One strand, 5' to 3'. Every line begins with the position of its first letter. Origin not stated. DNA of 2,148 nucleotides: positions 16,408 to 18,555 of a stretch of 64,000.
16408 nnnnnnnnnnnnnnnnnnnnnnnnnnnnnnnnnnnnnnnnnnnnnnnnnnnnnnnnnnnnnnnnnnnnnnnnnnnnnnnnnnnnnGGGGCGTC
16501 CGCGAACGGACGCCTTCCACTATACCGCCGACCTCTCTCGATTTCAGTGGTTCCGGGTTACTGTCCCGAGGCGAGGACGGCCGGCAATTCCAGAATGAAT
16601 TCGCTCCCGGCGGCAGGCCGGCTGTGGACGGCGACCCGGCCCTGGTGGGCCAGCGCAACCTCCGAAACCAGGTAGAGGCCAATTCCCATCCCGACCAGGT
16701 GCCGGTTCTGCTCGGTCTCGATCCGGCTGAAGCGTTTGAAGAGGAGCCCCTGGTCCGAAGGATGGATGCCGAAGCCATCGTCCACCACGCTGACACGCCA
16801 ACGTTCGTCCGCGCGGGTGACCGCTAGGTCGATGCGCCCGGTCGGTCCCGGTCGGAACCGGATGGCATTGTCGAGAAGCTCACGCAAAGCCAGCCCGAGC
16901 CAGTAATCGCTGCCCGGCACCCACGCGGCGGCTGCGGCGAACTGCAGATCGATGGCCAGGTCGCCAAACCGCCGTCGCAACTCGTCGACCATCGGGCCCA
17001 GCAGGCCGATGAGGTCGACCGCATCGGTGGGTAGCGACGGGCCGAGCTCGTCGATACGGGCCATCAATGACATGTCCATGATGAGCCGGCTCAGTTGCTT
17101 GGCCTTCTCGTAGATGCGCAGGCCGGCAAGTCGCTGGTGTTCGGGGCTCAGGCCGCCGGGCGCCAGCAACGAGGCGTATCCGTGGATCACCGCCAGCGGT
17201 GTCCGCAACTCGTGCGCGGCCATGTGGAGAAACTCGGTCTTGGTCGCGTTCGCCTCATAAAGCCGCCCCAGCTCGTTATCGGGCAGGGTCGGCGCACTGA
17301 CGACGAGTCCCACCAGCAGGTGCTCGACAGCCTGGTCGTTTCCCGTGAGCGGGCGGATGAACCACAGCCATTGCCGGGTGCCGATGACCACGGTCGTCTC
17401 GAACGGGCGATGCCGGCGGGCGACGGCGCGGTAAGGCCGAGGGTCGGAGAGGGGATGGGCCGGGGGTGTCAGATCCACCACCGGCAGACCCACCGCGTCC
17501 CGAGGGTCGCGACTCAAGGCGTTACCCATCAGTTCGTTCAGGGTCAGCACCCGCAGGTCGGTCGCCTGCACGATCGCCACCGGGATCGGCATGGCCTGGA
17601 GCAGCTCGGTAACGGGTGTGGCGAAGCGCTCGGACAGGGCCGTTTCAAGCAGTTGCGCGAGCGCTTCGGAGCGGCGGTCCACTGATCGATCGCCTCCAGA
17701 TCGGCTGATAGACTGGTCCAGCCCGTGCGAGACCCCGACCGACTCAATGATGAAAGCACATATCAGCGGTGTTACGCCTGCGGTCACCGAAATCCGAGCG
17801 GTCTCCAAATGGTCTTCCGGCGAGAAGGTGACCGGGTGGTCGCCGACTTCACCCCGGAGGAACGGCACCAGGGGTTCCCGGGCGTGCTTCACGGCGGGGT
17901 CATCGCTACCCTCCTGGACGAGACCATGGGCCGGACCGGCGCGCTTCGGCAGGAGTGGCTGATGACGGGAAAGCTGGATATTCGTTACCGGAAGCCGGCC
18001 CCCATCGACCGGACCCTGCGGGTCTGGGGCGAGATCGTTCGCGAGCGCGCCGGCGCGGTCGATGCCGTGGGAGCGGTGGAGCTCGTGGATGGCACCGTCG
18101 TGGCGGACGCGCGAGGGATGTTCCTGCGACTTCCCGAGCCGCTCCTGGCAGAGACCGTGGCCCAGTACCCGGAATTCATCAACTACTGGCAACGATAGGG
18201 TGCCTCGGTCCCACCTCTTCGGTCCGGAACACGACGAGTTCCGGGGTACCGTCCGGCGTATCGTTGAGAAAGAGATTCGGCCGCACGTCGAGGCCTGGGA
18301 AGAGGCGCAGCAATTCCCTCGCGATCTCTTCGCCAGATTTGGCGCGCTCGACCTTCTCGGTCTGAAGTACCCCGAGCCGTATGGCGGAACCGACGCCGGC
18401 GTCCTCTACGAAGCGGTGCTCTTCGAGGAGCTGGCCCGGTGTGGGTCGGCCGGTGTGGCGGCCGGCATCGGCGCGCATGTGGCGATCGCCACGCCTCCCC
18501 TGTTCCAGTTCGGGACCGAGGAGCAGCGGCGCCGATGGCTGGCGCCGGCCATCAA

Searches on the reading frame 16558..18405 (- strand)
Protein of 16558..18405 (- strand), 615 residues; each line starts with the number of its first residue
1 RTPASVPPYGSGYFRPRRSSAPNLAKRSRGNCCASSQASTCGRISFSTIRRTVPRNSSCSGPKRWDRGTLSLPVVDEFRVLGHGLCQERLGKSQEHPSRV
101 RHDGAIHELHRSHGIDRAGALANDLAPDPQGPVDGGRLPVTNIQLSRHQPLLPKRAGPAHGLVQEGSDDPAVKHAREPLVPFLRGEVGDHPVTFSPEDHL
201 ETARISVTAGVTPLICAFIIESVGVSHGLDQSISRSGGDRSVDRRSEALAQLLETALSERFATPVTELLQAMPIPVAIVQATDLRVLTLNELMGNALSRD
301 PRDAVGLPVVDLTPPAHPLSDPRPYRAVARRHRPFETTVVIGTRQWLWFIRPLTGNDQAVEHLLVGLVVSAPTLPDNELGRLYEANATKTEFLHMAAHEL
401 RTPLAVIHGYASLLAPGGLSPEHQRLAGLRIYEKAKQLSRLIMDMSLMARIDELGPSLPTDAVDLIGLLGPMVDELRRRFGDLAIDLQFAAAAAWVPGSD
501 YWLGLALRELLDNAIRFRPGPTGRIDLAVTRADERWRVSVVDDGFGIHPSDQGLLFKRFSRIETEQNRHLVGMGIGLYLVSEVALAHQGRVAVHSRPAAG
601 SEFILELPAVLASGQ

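Call 63: search_protein_families(library=pfam, proteins=[window:16558-18405:-], max_evalue=0.00001)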
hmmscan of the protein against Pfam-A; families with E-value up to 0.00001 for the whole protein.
window:16558-18405:- (615 aa): 2 families
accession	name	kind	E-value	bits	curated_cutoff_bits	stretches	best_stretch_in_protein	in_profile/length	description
PF02518.31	HATPase_c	-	4.3e-21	75.9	26.4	1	503-609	6-109/111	Histidine kinase-, DNA gyrase B-, and HSP90-like ATPase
PF00512.31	HisKA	-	3.2e-14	53.1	26.9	1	389-453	2-65/66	His Kinase A (phospho-acceptor) domain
